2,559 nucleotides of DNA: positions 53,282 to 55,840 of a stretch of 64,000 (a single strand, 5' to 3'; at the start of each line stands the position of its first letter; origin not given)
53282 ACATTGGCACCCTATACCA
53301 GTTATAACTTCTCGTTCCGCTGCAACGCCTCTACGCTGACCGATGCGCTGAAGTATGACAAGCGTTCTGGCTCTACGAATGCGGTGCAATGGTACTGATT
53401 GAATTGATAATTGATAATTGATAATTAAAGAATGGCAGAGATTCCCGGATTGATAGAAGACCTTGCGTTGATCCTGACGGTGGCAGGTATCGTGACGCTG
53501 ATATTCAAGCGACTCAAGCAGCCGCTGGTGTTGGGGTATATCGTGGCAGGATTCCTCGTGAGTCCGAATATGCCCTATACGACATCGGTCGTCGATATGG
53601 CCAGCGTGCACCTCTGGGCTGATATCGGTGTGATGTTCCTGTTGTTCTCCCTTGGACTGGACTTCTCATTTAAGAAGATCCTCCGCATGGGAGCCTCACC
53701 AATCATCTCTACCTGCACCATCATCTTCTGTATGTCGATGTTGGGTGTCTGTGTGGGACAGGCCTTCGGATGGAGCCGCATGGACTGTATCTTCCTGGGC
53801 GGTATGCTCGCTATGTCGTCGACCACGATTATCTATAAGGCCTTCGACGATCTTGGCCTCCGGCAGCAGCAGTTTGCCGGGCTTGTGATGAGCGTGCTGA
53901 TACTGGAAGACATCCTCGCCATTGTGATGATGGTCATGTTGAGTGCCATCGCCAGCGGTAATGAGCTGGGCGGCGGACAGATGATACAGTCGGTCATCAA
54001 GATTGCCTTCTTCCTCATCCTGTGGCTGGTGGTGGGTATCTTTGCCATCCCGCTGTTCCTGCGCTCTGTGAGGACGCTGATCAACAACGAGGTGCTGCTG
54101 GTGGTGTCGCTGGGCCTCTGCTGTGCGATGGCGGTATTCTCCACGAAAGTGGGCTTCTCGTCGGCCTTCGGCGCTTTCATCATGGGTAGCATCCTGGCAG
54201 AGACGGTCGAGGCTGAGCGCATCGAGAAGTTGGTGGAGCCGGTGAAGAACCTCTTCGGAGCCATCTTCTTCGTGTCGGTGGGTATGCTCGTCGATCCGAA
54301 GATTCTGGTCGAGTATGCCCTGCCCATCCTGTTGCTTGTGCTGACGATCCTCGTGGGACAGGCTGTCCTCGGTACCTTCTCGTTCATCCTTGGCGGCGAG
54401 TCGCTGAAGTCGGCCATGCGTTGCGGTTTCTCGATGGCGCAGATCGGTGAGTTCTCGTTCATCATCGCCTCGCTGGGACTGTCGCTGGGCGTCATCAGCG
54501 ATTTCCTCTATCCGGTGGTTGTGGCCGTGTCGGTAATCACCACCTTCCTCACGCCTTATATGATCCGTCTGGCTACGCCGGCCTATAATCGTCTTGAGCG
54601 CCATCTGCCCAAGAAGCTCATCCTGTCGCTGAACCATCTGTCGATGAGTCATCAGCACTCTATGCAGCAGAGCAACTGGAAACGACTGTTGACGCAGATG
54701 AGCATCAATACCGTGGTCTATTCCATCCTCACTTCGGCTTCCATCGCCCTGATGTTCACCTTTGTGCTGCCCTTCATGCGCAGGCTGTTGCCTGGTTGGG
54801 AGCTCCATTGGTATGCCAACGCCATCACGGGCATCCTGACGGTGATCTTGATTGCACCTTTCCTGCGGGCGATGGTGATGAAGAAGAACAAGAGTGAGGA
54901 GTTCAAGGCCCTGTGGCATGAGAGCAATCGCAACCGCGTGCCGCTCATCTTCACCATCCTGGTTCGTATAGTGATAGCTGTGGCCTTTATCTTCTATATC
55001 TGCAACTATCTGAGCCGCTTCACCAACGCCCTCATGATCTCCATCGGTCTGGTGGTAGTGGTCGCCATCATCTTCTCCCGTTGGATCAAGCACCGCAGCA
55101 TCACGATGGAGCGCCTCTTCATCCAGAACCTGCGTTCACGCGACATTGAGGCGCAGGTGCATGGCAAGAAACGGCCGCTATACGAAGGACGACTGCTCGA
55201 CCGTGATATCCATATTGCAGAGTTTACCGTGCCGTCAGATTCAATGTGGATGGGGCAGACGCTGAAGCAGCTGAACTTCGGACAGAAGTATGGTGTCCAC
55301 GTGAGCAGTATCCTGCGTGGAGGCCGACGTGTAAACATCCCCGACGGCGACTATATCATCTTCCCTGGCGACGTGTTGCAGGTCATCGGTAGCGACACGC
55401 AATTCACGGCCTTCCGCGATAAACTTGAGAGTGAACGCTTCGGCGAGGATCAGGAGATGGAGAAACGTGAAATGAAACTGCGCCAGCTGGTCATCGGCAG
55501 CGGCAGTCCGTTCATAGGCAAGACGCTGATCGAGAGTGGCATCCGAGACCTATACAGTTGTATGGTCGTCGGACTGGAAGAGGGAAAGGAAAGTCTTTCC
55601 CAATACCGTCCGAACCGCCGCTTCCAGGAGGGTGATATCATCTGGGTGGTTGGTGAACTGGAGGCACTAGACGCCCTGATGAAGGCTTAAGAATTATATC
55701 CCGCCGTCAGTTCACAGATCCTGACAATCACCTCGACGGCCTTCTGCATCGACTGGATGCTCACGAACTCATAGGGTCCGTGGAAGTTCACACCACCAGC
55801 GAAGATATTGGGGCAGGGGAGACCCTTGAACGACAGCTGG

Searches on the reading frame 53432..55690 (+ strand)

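Call 7: search_protein_families(library=pfam, proteins=[window:53432-55690:+], max_evalue=0.01)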
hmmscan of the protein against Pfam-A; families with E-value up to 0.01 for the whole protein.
window:53432-55690:+ (752 aa): 2 families
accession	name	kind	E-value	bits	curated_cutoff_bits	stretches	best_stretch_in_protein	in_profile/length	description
PF00999.27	Na_H_Exchanger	-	1.3e-51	176.1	26.2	1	14-377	3-368/375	Sodium/hydrogen exchanger, transmembrane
PF02080.26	TrkA_C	-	5.5e-32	109.9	27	2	595-665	1-70/71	TrkA-C domain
